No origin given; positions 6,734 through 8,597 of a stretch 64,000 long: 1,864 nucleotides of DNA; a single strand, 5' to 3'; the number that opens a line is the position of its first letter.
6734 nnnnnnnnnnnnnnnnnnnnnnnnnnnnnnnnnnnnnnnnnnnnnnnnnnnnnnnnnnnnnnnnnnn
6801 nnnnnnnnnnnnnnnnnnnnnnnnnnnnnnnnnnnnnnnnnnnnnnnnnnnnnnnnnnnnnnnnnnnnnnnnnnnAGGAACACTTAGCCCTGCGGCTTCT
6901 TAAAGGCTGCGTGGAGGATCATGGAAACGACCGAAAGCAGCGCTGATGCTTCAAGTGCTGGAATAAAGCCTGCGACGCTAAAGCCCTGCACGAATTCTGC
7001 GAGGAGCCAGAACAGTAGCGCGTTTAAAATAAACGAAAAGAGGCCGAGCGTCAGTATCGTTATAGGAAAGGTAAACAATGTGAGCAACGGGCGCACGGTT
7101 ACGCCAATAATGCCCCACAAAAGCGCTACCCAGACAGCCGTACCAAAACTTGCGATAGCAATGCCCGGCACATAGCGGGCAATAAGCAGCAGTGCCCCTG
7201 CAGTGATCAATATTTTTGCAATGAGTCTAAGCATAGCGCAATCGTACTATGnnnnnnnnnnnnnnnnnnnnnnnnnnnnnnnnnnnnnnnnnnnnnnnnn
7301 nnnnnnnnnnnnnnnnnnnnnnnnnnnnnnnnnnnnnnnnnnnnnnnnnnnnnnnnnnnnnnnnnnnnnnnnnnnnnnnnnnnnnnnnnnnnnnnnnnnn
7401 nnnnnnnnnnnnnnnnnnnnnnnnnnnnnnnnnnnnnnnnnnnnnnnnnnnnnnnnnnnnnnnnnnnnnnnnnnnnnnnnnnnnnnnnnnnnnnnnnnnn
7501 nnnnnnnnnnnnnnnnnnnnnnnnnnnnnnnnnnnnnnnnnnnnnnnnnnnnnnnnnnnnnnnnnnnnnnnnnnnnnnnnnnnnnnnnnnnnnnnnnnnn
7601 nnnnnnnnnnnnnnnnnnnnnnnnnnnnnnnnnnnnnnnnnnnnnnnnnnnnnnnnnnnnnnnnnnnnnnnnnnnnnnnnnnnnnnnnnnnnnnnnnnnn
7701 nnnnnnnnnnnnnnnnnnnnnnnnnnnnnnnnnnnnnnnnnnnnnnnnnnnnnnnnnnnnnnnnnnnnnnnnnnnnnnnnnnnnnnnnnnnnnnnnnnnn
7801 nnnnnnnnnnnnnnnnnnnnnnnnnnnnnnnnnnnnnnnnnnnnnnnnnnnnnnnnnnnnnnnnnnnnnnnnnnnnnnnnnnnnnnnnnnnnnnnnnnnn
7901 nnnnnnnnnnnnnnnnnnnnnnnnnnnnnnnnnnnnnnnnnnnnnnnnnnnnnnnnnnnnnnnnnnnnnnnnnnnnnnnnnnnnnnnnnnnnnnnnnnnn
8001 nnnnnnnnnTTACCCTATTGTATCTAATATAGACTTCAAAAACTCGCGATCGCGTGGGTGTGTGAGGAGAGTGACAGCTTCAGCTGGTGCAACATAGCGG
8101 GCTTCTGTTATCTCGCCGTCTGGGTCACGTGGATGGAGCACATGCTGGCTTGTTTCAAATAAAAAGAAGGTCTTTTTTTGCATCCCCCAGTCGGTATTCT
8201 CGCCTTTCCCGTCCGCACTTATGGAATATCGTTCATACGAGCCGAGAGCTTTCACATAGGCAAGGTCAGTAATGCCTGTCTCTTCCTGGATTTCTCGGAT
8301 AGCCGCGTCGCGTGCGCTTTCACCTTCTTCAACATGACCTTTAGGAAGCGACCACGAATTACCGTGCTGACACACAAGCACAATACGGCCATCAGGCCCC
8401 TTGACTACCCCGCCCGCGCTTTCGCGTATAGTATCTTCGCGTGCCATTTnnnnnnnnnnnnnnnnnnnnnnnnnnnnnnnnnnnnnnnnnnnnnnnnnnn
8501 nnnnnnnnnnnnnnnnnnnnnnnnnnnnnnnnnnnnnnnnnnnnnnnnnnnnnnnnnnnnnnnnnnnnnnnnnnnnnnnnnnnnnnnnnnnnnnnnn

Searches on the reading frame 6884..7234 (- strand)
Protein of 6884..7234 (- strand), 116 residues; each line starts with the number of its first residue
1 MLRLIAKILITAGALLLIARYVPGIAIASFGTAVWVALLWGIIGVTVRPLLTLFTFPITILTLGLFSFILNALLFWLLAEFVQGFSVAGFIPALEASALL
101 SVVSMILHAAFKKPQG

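Call 48: search_protein_families(library=pfam, proteins=[window:6884-7234:-], max_evalue=0.001)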
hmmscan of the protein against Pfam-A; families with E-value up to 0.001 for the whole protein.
window:6884-7234:- (116 aa): 1 family
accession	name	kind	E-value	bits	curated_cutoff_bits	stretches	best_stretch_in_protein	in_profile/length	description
PF04020.18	Phage_holin_4_2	-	1.1e-28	100.3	28.8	1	3-106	2-105/105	Mycobacterial 4 TMS phage holin, superfamily IV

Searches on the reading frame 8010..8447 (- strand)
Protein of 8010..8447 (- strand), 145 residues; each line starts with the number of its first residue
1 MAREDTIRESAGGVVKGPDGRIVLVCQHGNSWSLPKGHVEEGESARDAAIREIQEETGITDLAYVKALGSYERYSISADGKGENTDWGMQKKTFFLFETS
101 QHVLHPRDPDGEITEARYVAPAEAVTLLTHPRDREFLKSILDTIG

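Call 48: search_protein_families(library=pfam, proteins=[window:8010-8447:-], max_evalue=0.001)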
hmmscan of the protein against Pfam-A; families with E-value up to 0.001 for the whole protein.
window:8010-8447:- (145 aa): 1 family
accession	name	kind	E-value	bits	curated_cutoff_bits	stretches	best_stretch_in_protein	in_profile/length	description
PF00293.34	NUDIX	-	4.8e-23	82.1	21.1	1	8-138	3-132/134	NUDIX domain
